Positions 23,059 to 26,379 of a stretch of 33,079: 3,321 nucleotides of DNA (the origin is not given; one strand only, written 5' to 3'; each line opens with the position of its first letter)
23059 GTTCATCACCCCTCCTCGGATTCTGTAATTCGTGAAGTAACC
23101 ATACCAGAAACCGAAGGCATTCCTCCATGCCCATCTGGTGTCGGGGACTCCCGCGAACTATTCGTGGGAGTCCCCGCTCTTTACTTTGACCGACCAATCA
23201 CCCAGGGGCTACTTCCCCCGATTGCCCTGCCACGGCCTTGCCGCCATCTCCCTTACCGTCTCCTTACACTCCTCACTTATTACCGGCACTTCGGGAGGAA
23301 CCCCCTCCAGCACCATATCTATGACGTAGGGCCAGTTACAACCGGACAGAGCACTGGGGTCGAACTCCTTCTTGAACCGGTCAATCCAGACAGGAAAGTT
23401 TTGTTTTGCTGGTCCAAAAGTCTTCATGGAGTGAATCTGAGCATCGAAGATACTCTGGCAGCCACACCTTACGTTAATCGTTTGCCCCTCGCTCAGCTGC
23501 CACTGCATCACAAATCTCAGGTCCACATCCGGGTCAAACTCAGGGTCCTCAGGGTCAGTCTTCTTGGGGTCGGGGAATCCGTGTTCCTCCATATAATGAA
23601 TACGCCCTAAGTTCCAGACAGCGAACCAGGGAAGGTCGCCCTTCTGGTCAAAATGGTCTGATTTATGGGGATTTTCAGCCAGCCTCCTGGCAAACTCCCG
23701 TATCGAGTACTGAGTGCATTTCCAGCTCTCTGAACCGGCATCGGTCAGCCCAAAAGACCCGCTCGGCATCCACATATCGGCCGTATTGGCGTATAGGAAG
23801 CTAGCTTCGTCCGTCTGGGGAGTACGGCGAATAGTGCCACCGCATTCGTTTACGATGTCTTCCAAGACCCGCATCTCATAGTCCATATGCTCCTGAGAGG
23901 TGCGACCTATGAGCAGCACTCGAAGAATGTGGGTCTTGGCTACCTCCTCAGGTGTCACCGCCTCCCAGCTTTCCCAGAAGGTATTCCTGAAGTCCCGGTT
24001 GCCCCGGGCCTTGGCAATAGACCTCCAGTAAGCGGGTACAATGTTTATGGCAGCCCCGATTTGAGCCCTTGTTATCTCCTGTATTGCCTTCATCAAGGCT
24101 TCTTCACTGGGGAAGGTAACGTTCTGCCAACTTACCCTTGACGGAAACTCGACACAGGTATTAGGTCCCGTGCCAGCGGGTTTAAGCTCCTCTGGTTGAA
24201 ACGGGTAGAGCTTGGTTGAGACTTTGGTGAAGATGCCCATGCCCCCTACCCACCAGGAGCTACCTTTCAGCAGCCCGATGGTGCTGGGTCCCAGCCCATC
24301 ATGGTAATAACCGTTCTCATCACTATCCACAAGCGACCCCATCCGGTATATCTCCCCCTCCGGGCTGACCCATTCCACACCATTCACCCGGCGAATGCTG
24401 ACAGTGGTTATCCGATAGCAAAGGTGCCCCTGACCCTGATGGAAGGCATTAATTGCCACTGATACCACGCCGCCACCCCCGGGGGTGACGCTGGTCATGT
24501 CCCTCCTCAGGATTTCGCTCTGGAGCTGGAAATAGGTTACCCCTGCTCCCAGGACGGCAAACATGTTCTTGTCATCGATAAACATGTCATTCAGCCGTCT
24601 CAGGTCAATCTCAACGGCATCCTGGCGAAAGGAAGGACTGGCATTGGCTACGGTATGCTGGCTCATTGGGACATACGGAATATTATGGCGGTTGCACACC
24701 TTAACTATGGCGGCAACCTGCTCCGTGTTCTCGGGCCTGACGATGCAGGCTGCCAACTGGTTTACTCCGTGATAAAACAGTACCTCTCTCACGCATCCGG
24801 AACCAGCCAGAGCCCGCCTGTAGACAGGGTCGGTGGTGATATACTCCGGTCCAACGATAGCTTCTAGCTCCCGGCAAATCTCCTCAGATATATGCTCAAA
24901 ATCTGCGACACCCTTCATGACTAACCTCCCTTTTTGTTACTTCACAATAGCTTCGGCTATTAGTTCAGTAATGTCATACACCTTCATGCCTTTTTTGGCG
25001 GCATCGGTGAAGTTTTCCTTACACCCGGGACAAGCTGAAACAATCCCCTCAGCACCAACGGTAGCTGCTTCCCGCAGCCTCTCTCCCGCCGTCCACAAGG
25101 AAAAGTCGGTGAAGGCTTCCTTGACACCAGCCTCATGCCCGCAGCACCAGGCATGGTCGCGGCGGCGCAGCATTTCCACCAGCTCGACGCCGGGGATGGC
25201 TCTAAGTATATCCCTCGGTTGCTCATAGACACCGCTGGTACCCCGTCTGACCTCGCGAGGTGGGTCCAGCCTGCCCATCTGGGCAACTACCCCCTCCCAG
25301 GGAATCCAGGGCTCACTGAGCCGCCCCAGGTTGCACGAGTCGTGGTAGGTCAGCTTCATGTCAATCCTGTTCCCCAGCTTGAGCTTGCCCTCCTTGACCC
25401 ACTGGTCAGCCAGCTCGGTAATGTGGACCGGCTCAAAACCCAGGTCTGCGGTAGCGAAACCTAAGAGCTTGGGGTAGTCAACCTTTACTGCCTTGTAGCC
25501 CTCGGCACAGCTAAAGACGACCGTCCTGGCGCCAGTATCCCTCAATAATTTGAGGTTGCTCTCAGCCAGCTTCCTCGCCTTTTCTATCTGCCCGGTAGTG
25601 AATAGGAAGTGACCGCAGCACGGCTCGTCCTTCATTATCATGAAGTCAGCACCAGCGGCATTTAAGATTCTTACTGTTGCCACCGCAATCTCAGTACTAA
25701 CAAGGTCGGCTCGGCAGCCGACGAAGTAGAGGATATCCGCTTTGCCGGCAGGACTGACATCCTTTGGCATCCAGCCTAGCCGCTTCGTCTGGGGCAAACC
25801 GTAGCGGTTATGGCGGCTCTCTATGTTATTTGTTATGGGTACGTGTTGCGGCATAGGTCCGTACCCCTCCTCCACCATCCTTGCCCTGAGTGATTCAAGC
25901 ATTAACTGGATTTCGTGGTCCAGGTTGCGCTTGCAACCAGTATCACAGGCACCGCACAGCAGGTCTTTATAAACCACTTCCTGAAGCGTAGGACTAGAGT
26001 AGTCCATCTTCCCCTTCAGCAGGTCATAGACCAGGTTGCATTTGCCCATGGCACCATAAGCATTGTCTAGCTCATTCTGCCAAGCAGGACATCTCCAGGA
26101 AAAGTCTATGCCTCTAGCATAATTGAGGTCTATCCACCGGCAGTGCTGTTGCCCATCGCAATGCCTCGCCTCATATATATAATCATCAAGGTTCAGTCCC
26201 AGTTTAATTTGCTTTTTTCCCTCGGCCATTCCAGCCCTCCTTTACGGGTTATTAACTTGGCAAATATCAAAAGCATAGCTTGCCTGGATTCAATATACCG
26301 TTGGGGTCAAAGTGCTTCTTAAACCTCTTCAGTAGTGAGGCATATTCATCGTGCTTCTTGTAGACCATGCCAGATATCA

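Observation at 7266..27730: Two inverted paralogous modules (flavoprotein, CCG Fe-S protein, flavoprotein) plus a partial third: five VAO/GlcD-type proteins within 20 kb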

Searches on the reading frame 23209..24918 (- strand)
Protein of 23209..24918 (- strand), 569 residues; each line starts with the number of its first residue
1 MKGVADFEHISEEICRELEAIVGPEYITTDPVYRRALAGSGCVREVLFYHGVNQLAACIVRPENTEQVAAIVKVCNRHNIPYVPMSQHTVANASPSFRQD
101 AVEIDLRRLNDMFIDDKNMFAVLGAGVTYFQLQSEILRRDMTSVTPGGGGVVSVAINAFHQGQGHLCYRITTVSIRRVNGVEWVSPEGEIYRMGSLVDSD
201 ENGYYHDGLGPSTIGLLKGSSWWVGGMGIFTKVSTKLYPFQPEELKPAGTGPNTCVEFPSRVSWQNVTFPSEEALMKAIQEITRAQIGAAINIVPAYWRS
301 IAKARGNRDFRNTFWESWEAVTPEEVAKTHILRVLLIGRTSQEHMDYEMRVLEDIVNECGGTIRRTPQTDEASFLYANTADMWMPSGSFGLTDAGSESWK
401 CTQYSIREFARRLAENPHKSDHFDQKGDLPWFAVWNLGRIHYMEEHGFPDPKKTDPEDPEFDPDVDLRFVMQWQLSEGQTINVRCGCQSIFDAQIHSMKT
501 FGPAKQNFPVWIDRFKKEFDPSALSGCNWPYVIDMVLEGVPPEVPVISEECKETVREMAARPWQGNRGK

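Call 3: search_protein_families(library=pfam, proteins=[window:23209-24918:-])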
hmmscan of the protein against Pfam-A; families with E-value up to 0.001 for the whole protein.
window:23209-24918:- (569 aa): 1 family
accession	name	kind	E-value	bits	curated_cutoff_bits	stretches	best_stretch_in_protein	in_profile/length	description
PF01565.28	FAD_binding_4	-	4.6e-18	65.7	26.4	1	57-193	2-138/139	FAD binding domain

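Call 5: search_protein_families(library=ncbifam, proteins=[window:23209-24918:-], max_evalue=0.001)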
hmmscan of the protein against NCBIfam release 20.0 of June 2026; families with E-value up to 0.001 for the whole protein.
window:23209-24918:- (569 aa): 1 family
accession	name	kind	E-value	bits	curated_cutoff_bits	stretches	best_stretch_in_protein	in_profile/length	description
TIGR00387.1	glcD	equivalog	2.1e-10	40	567.9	1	59-243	1-175/413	glycolate oxidase subunit GlcD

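Call 67: find_homologous_proteins(query=window:23209-24918:-, max_evalue=1e-20)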
Query window:23209-24918:- (569 aa): 92 proteins with E <= 1e-20 among 8000 candidates.
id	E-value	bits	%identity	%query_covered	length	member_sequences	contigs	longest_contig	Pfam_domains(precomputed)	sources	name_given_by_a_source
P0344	0.0e+0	1353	100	100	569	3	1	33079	PF01565.29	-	-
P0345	0.0e+0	1133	83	100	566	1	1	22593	PF01565.29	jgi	-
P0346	0.0e+0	1095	81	100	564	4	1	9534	PF01565.29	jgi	-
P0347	0.0e+0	1088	79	99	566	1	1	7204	PF01565.29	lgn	-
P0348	2.4e-217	741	59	99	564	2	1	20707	PF01565.29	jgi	-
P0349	6.6e-211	720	56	99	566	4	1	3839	PF01565.29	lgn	-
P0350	1.7e-194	665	52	99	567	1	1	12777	PF01565.29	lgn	-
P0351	4.1e-191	654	51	99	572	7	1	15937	PF01565.29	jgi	-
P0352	2.0e-190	652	51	99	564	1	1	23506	PF01565.29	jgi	-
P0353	2.4e-189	648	51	99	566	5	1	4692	PF01565.29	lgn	-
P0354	5.0e-188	644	51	99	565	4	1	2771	PF01565.29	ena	-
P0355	6.6e-186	637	49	99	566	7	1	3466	PF01565.29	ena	-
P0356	2.6e-185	635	51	99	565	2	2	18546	PF01565.29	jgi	-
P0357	2.8e-185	635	50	99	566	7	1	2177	PF01565.29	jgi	-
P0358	5.2e-184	631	50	99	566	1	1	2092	PF01565.29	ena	-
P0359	2.0e-183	629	50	99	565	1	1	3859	PF01565.29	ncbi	-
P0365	3.0e-177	608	51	99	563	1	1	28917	PF01565.29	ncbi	-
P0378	2.6e-167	576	48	99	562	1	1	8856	PF01565.29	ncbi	-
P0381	4.4e-164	565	45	99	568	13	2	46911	PF01565.29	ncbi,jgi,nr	ncbi:MAG: FAD-binding oxidoreductase [Dehalococcoidia bacterium]|nr:MAG: FAD-binding oxidoreductase 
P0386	2.2e-161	556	46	95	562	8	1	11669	PF01565.29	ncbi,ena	-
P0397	5.6e-154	532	43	100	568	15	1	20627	PF01565.29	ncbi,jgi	-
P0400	5.9e-150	518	43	100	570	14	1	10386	PF01565.29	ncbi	ncbi:FAD-binding oxidoreductase [Chloroflexota bacterium]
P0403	2.8e-145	503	44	99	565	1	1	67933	PF01565.29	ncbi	ncbi:FAD-binding oxidoreductase [Chloroflexota bacterium]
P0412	5.9e-138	479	43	97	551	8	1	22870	PF01565.29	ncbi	-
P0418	9.9e-119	415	43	79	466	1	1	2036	PF01565.29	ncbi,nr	ncbi:MAG: FAD-binding oxidoreductase, partial [Dehalococcoidia bacterium]|nr:FAD-binding oxidoreduct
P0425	3.0e-74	268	36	77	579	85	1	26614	PF01565.29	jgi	jgi:hypothetical protein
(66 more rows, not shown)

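Call 68: find_encoding_contigs(protein=P0425, flank=10000, max_places=3)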
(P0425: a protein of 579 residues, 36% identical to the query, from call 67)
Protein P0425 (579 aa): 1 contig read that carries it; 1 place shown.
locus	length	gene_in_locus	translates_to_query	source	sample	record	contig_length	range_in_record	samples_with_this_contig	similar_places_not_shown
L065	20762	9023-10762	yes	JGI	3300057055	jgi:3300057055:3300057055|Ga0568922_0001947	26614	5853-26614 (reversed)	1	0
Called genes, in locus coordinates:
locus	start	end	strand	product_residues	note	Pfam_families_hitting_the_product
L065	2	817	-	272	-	?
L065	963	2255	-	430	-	PF06808:DctM, PF03600:CitMHS (weak)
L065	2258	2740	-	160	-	PF04290:DctQ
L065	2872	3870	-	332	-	PF03480:DctP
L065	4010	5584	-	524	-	PF00501:AMP-binding, PF13193:AMP-binding_C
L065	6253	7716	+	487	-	PF01565:FAD_binding_4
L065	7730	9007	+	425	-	PF13183:Fer4_8, PF02754:CCG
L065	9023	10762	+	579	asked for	PF01565:FAD_binding_4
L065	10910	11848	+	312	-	PF02558:ApbA, PF03807:F420_oxidored (weak), PF08546:ApbA_C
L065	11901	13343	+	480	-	PF02310:B12-binding, PF04055:Radical_SAM (weak)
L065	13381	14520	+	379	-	PF02771:Acyl-CoA_dh_N, PF02770:Acyl-CoA_dh_M, PF00441:Acyl-CoA_dh_1, PF08028:Acyl-CoA_dh_2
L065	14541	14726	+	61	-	-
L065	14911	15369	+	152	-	PF22381:Staph_reg_Sar_Rot, PF12802:MarR_2, PF01047:MarR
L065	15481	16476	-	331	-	PF00108:Thiolase_N, PF08545:ACP_syn_III, PF08541:ACP_syn_III_C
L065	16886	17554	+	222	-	PF00571:CBS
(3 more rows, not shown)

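Call 70: list_cluster_members(proteins=[P0400, P0403, P0412, P0381, P0397, P0386, P0365, P0378, P0359, P0418])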
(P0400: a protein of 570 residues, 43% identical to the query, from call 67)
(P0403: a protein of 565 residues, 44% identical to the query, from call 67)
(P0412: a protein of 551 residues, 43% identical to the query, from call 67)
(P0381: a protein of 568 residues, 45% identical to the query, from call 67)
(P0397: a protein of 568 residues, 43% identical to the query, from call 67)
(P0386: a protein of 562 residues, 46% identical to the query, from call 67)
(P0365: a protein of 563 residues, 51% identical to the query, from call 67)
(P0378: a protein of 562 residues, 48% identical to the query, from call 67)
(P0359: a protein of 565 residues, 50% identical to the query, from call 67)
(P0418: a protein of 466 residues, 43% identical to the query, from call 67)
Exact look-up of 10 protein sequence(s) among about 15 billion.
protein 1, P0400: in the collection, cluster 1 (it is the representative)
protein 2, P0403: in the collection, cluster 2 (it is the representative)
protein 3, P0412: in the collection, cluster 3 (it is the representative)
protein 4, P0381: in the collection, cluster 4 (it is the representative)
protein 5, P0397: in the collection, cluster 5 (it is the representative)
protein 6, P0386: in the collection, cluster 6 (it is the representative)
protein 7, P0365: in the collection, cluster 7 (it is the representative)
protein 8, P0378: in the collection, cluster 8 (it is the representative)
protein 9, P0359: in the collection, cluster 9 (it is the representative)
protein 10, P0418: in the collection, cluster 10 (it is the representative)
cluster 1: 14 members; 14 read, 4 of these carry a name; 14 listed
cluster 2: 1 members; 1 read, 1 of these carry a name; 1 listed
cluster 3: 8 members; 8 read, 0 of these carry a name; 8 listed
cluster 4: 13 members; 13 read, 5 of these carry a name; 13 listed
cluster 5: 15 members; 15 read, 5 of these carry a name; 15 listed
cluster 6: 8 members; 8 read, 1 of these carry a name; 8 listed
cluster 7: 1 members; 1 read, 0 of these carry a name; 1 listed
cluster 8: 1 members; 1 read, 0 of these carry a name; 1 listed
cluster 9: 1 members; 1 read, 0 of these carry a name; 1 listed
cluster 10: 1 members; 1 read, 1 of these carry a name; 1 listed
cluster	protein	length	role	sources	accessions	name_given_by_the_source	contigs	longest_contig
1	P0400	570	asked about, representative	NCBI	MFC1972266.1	FAD-binding oxidoreductase [Chloroflexota bacterium]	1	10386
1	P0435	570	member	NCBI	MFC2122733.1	FAD-binding oxidoreductase [Bacteroidota bacterium]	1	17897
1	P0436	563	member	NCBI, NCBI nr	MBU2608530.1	MAG: FAD-binding oxidoreductase [Chloroflexi bacterium] | FAD-binding oxidoreductase [Chloroflexota bacterium]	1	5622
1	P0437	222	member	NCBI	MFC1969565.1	hypothetical protein ACFLVF_03660, partial [Chloroflexota bacterium]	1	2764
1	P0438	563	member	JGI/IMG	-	-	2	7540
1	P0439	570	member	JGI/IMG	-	-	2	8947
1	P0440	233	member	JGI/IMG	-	-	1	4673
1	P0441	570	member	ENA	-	-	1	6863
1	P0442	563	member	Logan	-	-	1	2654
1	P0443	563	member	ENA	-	-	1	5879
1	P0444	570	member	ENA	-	-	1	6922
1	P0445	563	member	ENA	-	-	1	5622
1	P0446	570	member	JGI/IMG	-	-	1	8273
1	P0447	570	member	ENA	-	-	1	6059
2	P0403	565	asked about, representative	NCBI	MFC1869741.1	FAD-binding oxidoreductase [Chloroflexota bacterium]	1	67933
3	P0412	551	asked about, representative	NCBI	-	-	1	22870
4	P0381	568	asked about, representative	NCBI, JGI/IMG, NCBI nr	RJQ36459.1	MAG: FAD-binding oxidoreductase [Dehalococcoidia bacterium]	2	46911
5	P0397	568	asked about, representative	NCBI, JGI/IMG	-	-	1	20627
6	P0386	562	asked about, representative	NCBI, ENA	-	-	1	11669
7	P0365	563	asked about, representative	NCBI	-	-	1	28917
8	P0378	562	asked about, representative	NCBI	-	-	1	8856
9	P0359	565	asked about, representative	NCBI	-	-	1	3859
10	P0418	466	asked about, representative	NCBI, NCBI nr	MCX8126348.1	MAG: FAD-binding oxidoreductase, partial [Dehalococcoidia bacterium] | FAD-binding oxidoreductase [Dehalococcoidia bacterium]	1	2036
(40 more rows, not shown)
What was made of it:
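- Tried and rejected: The third cluster look-up gave the accession-level link (call 70).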

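Call 72: find_encoding_contigs(protein=P0403, flank=10000, max_places=2)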
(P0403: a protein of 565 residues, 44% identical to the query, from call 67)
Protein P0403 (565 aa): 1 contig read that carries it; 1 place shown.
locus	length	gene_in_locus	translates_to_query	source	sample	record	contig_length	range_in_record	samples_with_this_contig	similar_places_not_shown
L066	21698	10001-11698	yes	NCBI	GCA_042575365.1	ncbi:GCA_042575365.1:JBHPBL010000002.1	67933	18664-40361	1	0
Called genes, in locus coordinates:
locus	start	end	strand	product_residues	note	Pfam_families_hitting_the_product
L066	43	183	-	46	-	PF18930:DUF5679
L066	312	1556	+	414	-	PF02515:CoA_transf_3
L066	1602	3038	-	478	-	PF20695:UbiD_N, PF01977:UbiD, PF20696:UbiD_C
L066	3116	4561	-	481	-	PF20695:UbiD_N, PF01977:UbiD, PF20696:UbiD_C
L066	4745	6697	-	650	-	PF02730:AFOR_N, PF01314:AFOR_C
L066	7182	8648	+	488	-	PF01565:FAD_binding_4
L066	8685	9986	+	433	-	PF02754:CCG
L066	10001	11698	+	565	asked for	PF01565:FAD_binding_4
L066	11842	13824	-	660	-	PF00041:fn3, PF07495:Y_Y_Y (weak)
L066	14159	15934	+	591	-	-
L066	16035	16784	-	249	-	PF00106:adh_short, PF08659:KR, PF13561:adh_short_C2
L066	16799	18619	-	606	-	PF02730:AFOR_N, PF01314:AFOR_C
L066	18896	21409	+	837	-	PF14691:Fer4_20, PF07992:Pyr_redox_2, PF00070:Pyr_redox (weak), PF01266:DAO (weak), PF12831:FAD_oxidored, PF13450:NAD_binding_8, PF13738:Pyr_redox_3, PF14691:Fer4_20, +2 more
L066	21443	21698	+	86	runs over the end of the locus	-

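Call 76: find_encoding_contigs(protein=P0345, flank=10000, max_places=2)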
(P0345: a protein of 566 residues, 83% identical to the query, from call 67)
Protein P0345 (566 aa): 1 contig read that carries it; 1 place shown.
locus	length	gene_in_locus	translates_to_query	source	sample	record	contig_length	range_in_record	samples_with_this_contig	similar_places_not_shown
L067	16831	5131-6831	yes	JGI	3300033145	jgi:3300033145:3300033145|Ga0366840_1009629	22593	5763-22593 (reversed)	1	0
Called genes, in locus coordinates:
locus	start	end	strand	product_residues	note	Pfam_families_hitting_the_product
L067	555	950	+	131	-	PF01548:DEDD_Tnp_IS110 (faint)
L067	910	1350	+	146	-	PF02371:Transposase_20 (faint)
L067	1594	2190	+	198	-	-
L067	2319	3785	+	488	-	PF01565:FAD_binding_4, PF02913:FAD-oxidase_C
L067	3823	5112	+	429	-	PF02754:CCG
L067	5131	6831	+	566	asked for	PF01565:FAD_binding_4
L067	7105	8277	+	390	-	PF00795:CN_hydrolase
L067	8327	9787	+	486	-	PF20695:UbiD_N, PF01977:UbiD, PF20696:UbiD_C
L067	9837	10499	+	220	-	PF00857:Isochorismatase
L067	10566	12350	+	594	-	PF07969:Amidohydro_3 (weak), PF01979:Amidohydro_1, PF07969:Amidohydro_3 (weak), PF13382:Adenine_deam_C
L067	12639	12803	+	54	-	-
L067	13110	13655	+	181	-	PF00106:adh_short, PF13561:adh_short_C2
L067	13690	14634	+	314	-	PF00106:adh_short (faint), PF01073:3Beta_HSD, PF01370:Epimerase, PF02719:Polysacc_synt_2, PF04321:RmlD_sub_bind, PF07993:NAD_binding_4, PF08659:KR (weak), PF16363:GDP_Man_Dehyd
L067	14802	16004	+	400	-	PF13433:Peripla_BP_5, PF13458:Peripla_BP_6, PF01094:ANF_receptor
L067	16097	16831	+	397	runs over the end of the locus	PF13433:Peripla_BP_5, PF13458:Peripla_BP_6, PF01094:ANF_receptor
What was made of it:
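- UbiD-family (de)carboxylases lie next to B-type trios in L066 and L067 (calls 72, 76).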

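Call 77: find_encoding_contigs(protein=P0348, flank=10000, max_places=2)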
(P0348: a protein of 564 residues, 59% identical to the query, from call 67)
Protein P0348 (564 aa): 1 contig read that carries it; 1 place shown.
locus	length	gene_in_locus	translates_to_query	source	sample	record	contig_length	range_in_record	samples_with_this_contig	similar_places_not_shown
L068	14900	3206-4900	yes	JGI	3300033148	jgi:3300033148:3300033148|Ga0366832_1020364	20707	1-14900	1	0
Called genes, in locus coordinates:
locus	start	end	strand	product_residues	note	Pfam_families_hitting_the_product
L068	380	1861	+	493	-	PF01565:FAD_binding_4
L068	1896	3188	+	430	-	PF02754:CCG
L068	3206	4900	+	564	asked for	PF01565:FAD_binding_4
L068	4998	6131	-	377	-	PF02771:Acyl-CoA_dh_N, PF02770:Acyl-CoA_dh_M, PF00441:Acyl-CoA_dh_1, PF08028:Acyl-CoA_dh_2 (weak)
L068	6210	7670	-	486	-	PF11794:HpaB_N, PF03241:HpaB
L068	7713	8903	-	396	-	PF02771:Acyl-CoA_dh_N, PF02770:Acyl-CoA_dh_M, PF00441:Acyl-CoA_dh_1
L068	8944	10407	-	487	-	PF11794:HpaB_N, PF03241:HpaB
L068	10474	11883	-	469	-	PF11794:HpaB_N, PF03241:HpaB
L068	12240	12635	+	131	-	-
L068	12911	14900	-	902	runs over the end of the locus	PF00111:Fer2 (weak), PF13510:Fer2_4, PF10588:NADH-G_4Fe-4S_3, PF22117:Fer4_Nqo3, PF12838:Fer4_7, PF04879:Molybdop_Fe4S4, PF00384:Molybdopterin, PF01568:Molydop_binding, +6 more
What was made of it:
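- The neighbours of its 83 % and 59 % orthologues are unrelated to these (calls 76, 77).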

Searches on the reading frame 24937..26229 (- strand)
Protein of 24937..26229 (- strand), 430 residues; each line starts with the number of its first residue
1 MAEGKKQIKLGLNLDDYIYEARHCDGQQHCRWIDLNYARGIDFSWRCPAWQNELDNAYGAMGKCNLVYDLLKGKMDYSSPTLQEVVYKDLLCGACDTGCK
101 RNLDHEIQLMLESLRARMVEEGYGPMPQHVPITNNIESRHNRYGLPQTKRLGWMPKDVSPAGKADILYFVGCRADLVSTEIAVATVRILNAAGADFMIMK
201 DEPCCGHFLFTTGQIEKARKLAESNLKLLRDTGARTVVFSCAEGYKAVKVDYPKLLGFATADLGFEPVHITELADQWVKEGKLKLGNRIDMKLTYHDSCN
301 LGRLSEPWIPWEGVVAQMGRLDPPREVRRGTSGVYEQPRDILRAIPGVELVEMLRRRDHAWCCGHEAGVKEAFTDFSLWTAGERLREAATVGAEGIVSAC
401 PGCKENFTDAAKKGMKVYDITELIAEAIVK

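Call 3: search_protein_families(library=pfam, proteins=[window:24937-26229:-])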
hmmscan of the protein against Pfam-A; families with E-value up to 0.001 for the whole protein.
window:24937-26229:- (430 aa): 1 family
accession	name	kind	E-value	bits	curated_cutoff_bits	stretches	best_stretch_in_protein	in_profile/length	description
PF02754.22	CCG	-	6e-25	87.6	20.6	2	166-242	1-78/85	Cysteine-rich domain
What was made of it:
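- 24937..26229 (-): B2: HdrD/GlcF-like iron-sulfur subunit of module B (430 aa), partly degenerate. Pfam gives two CCG domains (call 3).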

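Call 5: search_protein_families(library=ncbifam, proteins=[window:24937-26229:-], max_evalue=0.001)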
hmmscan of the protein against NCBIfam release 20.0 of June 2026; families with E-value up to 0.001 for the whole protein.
window:24937-26229:- (430 aa): 10 families
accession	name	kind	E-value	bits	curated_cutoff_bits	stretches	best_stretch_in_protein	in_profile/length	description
NF004898.0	PRK06259.1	equivalog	6.3e-42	143.8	385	2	73-303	172-389/488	fumarate reductase (CoM/CoB) subunit TfrB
NF045670.1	quin_L_LdhH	equivalog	9.8e-29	100.1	800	2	161-303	464-612/706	L-lactate dehydrogenase (quinone) large subunit LdhH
NF008369.0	PRK11168.1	equivalog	7.4e-24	84.4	278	1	161-301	164-305/401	anaerobic glycerol-3-phosphate dehydrogenase subunit C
TIGR03379.1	glycerol3P_GlpC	equivalog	6.8e-14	51.4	279.9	1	163-304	161-305/397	anaerobic glycerol-3-phosphate dehydrogenase subunit GlpC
NF045724.1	ferredox_TmcB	equivalog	2.2e-13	49.6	735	2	164-303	186-325/430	electron transfer complex ferredoxin TmcB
NF045796.1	DsrK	equivalog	5.4e-12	45.1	400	1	85-303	116-334/453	sulfate reduction electron transfer complex DsrMKJOP subunit DsrK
NF045663.1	diclust_near_Sec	equivalog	6.2e-10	37.8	530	1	91-254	357-509/759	pyridine nucleotide-disulfide oxidoreductase/dicluster-binding protein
NF045711.1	sulf_resp_HmcF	equivalog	6.5e-10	38.4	750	1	163-302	204-346/457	sulfate respiration complex iron-sulfur protein HmcF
NF008434.0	PRK11274.1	equivalog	7.1e-09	35.1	333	1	163-256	167-262/409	glycolate oxidase subunit GlcF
TIGR03288.1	CoB_CoM_SS_B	equivalog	6.5e-07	28.9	345.15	1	352-408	182-238/290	CoB--CoM heterodisulfide reductase subunit B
